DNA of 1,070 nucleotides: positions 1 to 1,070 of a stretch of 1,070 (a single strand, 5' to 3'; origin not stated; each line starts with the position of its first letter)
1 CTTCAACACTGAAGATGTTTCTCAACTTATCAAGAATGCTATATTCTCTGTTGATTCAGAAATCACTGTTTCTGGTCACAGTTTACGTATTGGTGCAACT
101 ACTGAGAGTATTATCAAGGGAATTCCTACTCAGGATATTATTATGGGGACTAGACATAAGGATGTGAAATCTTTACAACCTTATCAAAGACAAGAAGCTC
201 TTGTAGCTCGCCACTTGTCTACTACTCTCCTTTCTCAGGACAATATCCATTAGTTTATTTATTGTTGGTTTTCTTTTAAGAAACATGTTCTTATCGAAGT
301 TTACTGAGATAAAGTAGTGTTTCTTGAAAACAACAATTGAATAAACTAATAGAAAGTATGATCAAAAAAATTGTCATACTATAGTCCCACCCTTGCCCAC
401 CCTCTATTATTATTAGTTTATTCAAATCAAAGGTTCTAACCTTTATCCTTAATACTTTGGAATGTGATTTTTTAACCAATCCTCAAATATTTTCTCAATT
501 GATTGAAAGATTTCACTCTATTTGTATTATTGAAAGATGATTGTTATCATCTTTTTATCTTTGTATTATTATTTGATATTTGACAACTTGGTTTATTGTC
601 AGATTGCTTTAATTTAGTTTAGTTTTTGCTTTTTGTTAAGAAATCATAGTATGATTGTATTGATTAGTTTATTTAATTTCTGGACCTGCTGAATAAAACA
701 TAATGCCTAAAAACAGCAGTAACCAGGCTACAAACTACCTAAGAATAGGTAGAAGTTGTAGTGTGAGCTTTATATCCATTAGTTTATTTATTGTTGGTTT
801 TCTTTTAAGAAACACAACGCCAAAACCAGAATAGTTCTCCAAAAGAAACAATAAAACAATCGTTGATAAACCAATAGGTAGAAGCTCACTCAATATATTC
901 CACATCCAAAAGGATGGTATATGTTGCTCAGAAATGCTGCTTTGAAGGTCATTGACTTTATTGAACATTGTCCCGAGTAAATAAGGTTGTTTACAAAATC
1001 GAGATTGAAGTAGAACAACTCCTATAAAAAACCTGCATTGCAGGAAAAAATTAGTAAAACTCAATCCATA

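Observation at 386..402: Isolated canonical G-quadruplex motif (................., minus strand) in a 26% GC region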

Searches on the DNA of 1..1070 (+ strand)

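Call 6: search_rna_families(source=window, threshold=evalue, max_evalue=10)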
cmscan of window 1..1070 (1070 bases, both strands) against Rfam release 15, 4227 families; matches with E-value up to 10: 9.
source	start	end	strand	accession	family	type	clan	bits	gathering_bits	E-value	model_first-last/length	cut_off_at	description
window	759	894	+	RF04174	MIR4208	Gene; miRNA;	-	19.9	140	3.7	1-191/191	no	MIR4208 microRNA precursor family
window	234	367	-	RF03826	MIR825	Gene; miRNA;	-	19.4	160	1.6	1-146/146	no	MIR825 microRNA precursor family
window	789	857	-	RF03259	MIR1514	Gene; miRNA;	-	18.1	90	4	1-110/110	no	MIR1514 microRNA precursor family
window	186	351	-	RF02376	antisense_SR1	Gene; sRNA;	-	17.4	45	0.88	1-210/210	no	SR1 sRNA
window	987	1064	-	RF02785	snoRNA2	Gene; snRNA; snoRNA; CD-box;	-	16.7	108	2.9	1-83/83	no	Trypanosomatid small nucleolar RNA 2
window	260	338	-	RF00972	mir-651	Gene; miRNA;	-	15.4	106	9.9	1-86/86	no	mir-651 microRNA precursor family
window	23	70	-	RF02476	GlsR7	Gene; snRNA; snoRNA; CD-box;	-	15.2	75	2.7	1-59/59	no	Small nucleolar RNA GlsR7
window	24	82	+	RF01648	ceN65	Gene; snRNA; snoRNA; CD-box;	-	14.7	48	5.3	1-65/65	no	Caenorhabditis snoRNA ceN65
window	1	187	+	RF04320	RsmV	Gene; sRNA;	CL00106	12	100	0.84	32-196/196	5'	RsmV RNA family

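Call 12: search_dna_similar(query=window:1-1070:+, collection=plasmids, mode=distant)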
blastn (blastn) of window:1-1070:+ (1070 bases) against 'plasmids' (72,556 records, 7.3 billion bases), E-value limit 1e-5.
No match.

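Call 13: search_dna_similar(query=window:1-1070:+, collection=phages, mode=distant)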
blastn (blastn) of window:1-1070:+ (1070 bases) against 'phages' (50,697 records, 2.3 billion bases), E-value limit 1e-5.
No match.

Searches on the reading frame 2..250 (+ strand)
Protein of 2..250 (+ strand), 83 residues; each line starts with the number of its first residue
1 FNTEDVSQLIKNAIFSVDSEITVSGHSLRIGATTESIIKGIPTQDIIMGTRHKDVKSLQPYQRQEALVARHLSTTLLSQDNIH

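Call 14: search_protein_families(library=pfam, proteins=[window:2-250:+], max_evalue=1)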
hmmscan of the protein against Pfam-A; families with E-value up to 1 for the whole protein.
seq(83 aa): 1 family
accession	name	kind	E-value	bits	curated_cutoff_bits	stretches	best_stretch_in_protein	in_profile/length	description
PF00589.27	Phage_integrase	-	0.0048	17.1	27.1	1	2-64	106-168/172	Phage integrase family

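Call 15: find_homologous_proteins(query=window:2-250:+, max_evalue=0.01)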
Query seq(83 aa) (83 aa): 2 proteins with E <= 0.01 among 2 candidates.
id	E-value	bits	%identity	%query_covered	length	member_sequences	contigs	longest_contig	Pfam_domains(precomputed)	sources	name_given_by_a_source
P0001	2.0e-29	119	76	94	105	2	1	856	-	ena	-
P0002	3.9e-13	67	62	78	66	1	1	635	-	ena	-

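Call 17: find_encoding_contigs(protein=P0001, flank=10000)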
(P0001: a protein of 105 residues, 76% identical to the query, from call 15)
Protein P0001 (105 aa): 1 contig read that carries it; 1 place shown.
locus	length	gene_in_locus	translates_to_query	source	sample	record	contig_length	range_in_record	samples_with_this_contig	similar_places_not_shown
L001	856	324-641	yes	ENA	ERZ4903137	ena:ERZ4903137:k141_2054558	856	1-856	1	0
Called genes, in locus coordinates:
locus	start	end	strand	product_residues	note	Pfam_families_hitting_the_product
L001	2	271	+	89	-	?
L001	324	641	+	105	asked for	-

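Call 18: find_encoding_contigs(protein=P0002, flank=10000)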
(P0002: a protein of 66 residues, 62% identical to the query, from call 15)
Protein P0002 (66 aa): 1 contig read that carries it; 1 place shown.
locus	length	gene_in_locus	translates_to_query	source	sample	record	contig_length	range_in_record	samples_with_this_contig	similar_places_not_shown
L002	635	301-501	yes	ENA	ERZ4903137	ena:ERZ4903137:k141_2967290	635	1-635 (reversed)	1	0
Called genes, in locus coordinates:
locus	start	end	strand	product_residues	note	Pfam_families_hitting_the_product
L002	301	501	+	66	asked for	-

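Call 24: find_related_loci(query=A1, collection=viral_contigs, flank=10000)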
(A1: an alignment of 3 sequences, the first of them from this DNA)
Query A1 (83 aa) in viral_contigs; peptide patterns used: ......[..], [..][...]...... (x = any residue, [..] = any of these).
101 stretches matched a pattern, but none encodes a relative of the query by tblastn (E <= 1e-3).

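Call 26: find_related_loci(query=A1, collection=genome_contigs, flank=10000)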
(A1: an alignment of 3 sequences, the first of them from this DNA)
Query A1 (83 aa) in genome_contigs; peptide patterns used: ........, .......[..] (x = any residue, [..] = any of these).
153 stretches matched a pattern, but none encodes a relative of the query by tblastn (E <= 1e-3).

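Call 27: find_related_loci(query=A1, collection=metagenome_contigs, flank=10000)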
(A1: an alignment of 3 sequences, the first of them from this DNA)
Query A1 (83 aa) in metagenome_contigs; peptide patterns used: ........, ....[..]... (x = any residue, [..] = any of these).
86 stretches matched a pattern, but none encodes a relative of the query by tblastn (E <= 1e-3).

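Call 28: find_encoding_contigs(protein=window:2-250:+, flank=10000)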
Protein seq(83 aa) (83 aa): no gene with exactly this product is on record in the collection.

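Call 40: search_solved_structures(query=A1, max_evalue=10, show_alignments=2)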
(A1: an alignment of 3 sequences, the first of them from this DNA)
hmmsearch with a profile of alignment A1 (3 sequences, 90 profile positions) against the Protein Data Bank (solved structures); distinct sequences matched with E-value up to 10: 1.
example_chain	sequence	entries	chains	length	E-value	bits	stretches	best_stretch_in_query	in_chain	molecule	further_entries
2nvm_A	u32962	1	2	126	0.89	13.3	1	28-66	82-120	FdxN element excision controlling factor XisI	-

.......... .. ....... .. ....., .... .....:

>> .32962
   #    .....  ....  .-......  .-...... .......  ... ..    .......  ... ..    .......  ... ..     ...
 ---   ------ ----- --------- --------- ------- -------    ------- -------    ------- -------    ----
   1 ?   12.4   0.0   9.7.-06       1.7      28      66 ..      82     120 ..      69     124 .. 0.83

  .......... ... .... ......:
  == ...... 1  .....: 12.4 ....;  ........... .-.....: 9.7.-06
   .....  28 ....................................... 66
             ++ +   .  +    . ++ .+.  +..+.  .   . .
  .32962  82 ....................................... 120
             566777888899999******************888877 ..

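Call 43: search_protein_representatives(alignment_id=A1)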
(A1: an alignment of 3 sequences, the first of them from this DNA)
Query: 3 sequences, 90 profile positions. Proteins with E-value up to 0.001 (for the whole library): 27; up to 1e-10: 5; up to 1e-30: 1. The best 27 are listed.
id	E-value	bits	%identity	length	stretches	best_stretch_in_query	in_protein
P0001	3.9e-51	187.6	-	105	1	1-90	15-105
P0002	3.2e-30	120.5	-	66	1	1-81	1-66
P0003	4.4e-20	88.0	-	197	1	1-49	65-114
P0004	2.3e-15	72.9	-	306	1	1-88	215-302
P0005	9.4e-11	58.1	-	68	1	24-87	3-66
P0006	4.3e-10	56.0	-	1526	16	23-60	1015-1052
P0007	1.2e-09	54.5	-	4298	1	26-57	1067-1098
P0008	8.1e-09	51.9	-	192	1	1-86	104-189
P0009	1.6e-07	47.8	-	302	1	1-85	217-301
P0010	2.4e-07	47.2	-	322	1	10-81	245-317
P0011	3.7e-07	46.6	-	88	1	12-86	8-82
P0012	4.5e-05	39.9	-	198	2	1-50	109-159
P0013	7.3e-05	39.3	-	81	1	21-78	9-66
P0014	7.5e-05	39.2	-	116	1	27-78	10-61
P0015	8.0e-05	39.1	-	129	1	24-72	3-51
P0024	6.5e-04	36.2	-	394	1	7-88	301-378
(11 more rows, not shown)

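Call 45: list_cluster_members(proteins=[P0003, P0004, P0005, P0008, P0009, P0011, P0024, P0012, P0006, P0007])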
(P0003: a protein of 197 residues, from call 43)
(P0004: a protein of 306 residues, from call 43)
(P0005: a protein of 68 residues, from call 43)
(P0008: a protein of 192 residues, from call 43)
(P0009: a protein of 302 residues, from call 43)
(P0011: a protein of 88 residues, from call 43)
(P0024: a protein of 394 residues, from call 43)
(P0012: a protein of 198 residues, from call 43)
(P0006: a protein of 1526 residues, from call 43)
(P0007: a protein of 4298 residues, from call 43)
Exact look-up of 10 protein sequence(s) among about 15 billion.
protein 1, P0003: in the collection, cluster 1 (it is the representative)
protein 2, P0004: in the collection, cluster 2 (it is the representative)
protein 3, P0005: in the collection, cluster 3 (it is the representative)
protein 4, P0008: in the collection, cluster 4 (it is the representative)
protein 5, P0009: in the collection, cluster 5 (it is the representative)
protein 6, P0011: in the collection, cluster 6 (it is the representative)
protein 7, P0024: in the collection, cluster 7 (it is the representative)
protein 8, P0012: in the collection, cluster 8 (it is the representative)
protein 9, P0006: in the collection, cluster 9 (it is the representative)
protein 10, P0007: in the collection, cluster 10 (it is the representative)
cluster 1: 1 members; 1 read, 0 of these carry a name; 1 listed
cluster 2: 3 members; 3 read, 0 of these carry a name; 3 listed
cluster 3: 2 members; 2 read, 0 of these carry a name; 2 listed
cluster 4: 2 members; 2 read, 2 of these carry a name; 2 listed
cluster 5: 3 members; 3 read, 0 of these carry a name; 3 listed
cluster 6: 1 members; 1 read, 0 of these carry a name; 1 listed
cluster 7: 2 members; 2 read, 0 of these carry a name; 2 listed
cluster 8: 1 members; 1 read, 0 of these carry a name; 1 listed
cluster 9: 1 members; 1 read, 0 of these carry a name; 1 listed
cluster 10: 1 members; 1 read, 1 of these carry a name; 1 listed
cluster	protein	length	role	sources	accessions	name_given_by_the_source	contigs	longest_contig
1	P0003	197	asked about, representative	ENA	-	-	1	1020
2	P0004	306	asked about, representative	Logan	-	-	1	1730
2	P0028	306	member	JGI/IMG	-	-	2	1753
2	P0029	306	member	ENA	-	-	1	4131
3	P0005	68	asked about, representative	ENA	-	-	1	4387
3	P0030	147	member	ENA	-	-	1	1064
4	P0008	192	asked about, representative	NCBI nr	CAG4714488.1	unnamed protein product [Naegleria fowleri]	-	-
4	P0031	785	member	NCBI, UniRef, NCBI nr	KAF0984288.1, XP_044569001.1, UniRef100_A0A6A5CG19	hypothetical protein FDP41_007465 [Naegleria fowleri] | Tyr recombinase domain-containing protein n=1 Tax=Naegleria fowleri TaxID=5763 ... | uncharacterized protein FDP41_007465 [Naegleria fowleri]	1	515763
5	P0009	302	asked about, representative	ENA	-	-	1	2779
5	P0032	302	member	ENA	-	-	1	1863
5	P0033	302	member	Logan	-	-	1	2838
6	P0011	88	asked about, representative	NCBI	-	-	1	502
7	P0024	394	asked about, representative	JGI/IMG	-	-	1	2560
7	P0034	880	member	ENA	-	-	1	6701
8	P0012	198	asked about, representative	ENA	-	-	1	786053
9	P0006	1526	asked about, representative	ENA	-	-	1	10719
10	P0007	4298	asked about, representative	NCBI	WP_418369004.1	cadherin domain-containing protein [Vibrio cholerae]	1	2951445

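Call 46: find_encoding_contigs(protein=P0029, flank=10000)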
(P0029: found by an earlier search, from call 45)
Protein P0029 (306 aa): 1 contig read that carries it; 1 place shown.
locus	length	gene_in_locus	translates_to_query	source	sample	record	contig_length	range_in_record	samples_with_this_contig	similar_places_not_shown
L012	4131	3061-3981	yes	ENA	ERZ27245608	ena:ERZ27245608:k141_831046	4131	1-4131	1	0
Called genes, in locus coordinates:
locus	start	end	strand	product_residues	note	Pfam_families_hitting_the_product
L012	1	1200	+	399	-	?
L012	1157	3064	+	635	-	PF00078:RVT_1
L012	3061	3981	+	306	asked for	PF00589:Phage_integrase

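Call 47: find_encoding_contigs(protein=P0009, flank=10000)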
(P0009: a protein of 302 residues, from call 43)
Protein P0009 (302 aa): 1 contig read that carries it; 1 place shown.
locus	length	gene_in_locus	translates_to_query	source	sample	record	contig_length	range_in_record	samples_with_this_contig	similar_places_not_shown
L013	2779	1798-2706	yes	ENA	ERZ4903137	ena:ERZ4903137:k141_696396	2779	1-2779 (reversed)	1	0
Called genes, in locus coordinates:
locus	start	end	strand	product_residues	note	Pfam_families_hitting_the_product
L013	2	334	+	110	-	?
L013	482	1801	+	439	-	-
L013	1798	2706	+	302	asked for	PF00589:Phage_integrase (faint)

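Call 48: find_encoding_contigs(protein=P0034, flank=10000)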
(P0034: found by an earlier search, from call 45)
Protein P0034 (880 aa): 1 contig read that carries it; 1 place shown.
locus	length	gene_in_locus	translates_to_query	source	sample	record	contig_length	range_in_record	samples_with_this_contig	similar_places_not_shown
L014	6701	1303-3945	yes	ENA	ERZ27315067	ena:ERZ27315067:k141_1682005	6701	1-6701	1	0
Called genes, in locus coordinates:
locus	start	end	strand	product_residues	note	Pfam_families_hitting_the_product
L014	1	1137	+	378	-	?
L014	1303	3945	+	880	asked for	-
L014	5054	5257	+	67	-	-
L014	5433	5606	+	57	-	-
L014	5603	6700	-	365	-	?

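Call 49: find_encoding_contigs(protein=P0031, flank=10000)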
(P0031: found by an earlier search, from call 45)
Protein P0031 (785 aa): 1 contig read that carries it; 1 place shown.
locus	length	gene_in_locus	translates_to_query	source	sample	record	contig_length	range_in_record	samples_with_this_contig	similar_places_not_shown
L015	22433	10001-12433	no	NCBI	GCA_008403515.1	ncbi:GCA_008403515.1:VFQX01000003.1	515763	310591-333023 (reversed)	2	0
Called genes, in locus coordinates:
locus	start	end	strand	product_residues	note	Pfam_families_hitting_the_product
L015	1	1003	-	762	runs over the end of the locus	PF00989:PAS (faint), PF13426:PAS_9 (faint), PF00211:Guanylate_cyc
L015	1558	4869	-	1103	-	PF00618:RasGEF_N, PF00617:RasGEF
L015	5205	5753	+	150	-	-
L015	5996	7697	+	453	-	PF00168:C2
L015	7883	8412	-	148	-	-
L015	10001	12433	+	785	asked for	PF00589:Phage_integrase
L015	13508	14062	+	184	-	-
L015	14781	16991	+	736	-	PF01535:PPR (faint), PF23276:TPR_24 (faint), PF17177:PPR_long (faint), PF13041:PPR_2, PF13812:PPR_3 (weak)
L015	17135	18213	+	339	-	-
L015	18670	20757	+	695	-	-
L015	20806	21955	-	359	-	PF00300:His_Phos_1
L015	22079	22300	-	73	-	-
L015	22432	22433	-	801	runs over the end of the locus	-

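Call 54: find_encoding_contigs(protein=P0005, flank=10000)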
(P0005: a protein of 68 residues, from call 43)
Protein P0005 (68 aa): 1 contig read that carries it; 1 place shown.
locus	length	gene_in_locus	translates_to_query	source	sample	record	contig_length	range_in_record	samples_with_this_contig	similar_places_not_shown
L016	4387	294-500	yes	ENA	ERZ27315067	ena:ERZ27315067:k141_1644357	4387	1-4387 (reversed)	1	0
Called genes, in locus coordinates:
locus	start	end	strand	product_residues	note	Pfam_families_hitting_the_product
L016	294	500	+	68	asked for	-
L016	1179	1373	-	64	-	-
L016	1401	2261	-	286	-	-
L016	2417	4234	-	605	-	-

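Call 55: find_encoding_contigs(protein=P0033, flank=10000)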
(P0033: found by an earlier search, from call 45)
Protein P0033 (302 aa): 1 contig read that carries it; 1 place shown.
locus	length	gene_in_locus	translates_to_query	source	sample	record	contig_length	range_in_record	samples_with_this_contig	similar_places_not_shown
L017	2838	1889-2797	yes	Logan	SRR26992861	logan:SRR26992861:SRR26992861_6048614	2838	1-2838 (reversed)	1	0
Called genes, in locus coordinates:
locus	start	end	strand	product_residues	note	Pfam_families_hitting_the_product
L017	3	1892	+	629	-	?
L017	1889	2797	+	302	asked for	PF00589:Phage_integrase (weak)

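Call 69: find_homologous_proteins(query=A2, max_evalue=0.00001)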
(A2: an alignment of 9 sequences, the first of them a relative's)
Query A2 (9 sequences) (306 aa, profile of the alignment): 59 proteins with E <= 0.00001 among 6539 candidates.
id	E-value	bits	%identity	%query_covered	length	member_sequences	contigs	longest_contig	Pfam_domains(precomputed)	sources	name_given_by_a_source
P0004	3.9e-152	524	100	100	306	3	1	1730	PF00589.28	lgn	-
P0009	4.5e-149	514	49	98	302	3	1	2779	PF00589.28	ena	-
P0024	3.4e-141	488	42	97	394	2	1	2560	-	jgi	-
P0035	5.7e-136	471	48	98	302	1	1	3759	PF00589.28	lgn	-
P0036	3.5e-135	469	48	98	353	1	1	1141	PF00589.28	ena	-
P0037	3.9e-113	396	49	99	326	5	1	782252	-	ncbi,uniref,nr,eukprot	ncbi:predicted protein [Naegleria gruberi]|uniref:Predicted protein n=1 Tax=Naegleria gruberi TaxID=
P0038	7.6e-111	389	51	98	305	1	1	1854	PF00589.28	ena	-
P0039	1.3e-108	381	51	98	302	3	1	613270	-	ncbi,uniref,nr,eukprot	ncbi:predicted protein [Naegleria gruberi]|uniref:Predicted protein n=1 Tax=Naegleria gruberi TaxID=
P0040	8.2e-107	375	52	94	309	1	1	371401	PF00589.28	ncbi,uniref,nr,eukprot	ncbi:predicted protein [Naegleria gruberi]|uniref:Predicted protein n=1 Tax=Naegleria gruberi TaxID=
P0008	1.7e-95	338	51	59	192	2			PF00589.28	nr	nr:unnamed protein product [Naegleria fowleri]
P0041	4.1e-95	337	52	78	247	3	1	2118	-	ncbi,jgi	jgi:integrase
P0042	5.7e-94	333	52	85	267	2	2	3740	-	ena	-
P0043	1.6e-88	315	46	67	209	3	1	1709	-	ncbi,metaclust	ncbi:predicted protein, partial [Naegleria gruberi]|metaclust:status=active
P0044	6.7e-87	310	42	98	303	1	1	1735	PF00589.28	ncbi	-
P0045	5.1e-68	248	42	62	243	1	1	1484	-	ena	-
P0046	4.3e-57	212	47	43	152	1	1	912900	-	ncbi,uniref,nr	ncbi:hypothetical protein FDP41_012764 [Naegleria fowleri]|uniref:Tyr recombinase domain-containing 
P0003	9.1e-56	208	56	42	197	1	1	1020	-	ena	-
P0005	1.3e-21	96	59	22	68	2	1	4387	-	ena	-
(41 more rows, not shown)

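Call 70: find_encoding_contigs(protein=P0039, flank=10000, max_places=10)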
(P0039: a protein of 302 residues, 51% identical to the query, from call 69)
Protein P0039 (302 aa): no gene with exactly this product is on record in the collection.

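Call 71: find_encoding_contigs(protein=P0040, flank=10000, max_places=10)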
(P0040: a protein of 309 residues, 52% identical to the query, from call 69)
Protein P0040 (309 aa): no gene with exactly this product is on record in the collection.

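Call 72: find_related_loci(query=A2, collection=viral_contigs, flank=10000)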
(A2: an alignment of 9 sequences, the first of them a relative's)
Query A2 (306 aa) in viral_contigs; peptide patterns used: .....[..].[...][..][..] (x = any residue, [..] = any of these).
25 stretches matched a pattern, but none encodes a relative of the query by tblastn (E <= 1e-3).

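Call 76: search_protein_families(library=pfam, proteins=[L012:1157-3064:+, L012:1-1200:+, L012:3061-3981:+], max_evalue=0.1)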
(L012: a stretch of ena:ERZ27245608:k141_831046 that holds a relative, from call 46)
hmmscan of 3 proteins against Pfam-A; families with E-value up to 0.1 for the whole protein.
L012:1157-3064:+ (635 aa): 2 families
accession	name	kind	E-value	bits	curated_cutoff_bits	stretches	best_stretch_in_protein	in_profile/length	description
PF00078.32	RVT_1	-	1.9e-19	70.6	29.6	1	132-268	53-204/205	Reverse transcriptase (RNA-dependent DNA polymerase)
PF05869.16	Dam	-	4.6e-05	23.6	28.1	1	500-589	12-104/169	DNA N-6-adenine-methyltransferase (Dam)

L012:1-1200:+ (399 aa): 0 families

L012:3061-3981:+ (306 aa): 1 family
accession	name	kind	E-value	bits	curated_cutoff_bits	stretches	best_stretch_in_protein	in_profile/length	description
PF00589.27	Phage_integrase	-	4.7e-10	39.9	27.1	1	141-286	36-168/172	Phage integrase family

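Call 90: list_cluster_members(proteins=[P0037, P0039, P0040, P0043, P0046])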
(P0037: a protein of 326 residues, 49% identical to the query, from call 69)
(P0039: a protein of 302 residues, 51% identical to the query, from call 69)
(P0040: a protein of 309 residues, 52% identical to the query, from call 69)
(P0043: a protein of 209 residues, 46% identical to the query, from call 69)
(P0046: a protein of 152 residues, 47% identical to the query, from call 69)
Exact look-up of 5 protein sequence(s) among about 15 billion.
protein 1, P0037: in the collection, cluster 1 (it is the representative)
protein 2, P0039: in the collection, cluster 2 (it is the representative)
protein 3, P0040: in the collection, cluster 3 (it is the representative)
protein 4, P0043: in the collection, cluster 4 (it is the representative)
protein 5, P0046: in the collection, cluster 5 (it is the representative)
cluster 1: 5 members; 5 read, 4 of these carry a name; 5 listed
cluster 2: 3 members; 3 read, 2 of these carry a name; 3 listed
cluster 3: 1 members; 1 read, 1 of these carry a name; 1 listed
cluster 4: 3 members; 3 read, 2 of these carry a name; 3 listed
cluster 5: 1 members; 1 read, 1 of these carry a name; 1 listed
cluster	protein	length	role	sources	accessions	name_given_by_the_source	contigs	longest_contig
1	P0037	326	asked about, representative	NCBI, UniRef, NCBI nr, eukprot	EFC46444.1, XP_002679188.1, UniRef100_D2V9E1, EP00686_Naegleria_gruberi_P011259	predicted protein [Naegleria gruberi] | Predicted protein n=1 Tax=Naegleria gruberi TaxID=5762 RepID=D2V9E1_NAEGR | uncharacterized protein NAEGRDRAFT_47676 [Naegleria gruberi]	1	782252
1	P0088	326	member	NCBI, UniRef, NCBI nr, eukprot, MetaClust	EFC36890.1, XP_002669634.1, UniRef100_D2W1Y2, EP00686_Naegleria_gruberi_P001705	predicted protein [Naegleria gruberi] | Predicted protein n=1 Tax=Naegleria gruberi TaxID=5762 RepID=D2W1Y2_NAEGR | uncharacterized protein NAEGRDRAFT_54063 [Naegleria gruberi]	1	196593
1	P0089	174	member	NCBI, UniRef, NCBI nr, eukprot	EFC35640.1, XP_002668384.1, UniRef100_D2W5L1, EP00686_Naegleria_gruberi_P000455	predicted protein [Naegleria gruberi] | Predicted protein n=1 Tax=Naegleria gruberi TaxID=5762 RepID=D2W5L1_NAEGR | uncharacterized protein NAEGRDRAFT_76701 [Naegleria gruberi]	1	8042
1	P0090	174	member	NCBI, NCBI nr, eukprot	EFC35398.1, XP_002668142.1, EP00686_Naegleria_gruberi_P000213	predicted protein [Naegleria gruberi] | uncharacterized protein NAEGRDRAFT_76947 [Naegleria gruberi] | XP_002668142.1 predicted protein [Naegleria gruberi strain NEG-M]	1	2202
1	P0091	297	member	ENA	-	-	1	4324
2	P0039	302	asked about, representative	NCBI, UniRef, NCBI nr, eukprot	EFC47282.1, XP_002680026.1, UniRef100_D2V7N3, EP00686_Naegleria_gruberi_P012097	predicted protein [Naegleria gruberi] | Predicted protein n=1 Tax=Naegleria gruberi TaxID=5762 RepID=D2V7N3_NAEGR | uncharacterized protein NAEGRDRAFT_64867 [Naegleria gruberi]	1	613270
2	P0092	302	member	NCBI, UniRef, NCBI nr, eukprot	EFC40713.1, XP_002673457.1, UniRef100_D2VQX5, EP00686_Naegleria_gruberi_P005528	predicted protein [Naegleria gruberi] | Predicted protein n=1 Tax=Naegleria gruberi TaxID=5762 RepID=D2VQX5_NAEGR | uncharacterized protein NAEGRDRAFT_71380 [Naegleria gruberi]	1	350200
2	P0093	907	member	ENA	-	-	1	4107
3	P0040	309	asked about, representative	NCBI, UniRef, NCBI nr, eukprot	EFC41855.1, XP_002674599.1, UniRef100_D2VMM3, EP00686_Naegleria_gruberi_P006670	predicted protein [Naegleria gruberi] | Predicted protein n=1 Tax=Naegleria gruberi TaxID=5762 RepID=D2VMM3_NAEGR | uncharacterized protein NAEGRDRAFT_70189 [Naegleria gruberi]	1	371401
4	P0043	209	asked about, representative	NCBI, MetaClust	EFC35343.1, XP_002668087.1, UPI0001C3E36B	predicted protein, partial [Naegleria gruberi] | status=active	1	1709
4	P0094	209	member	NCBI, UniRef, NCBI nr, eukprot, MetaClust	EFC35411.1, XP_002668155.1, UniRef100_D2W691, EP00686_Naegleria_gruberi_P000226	predicted protein [Naegleria gruberi] | Predicted protein n=1 Tax=Naegleria gruberi TaxID=5762 RepID=D2W691_NAEGR | uncharacterized protein NAEGRDRAFT_76934 [Naegleria gruberi]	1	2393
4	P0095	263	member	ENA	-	-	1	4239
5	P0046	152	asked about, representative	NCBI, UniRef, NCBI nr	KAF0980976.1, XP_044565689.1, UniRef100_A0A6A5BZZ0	hypothetical protein FDP41_012764 [Naegleria fowleri] | Tyr recombinase domain-containing protein n=1 Tax=Naegleria fowleri TaxID=5763 ... | uncharacterized protein FDP41_012764 [Naegleria fowleri]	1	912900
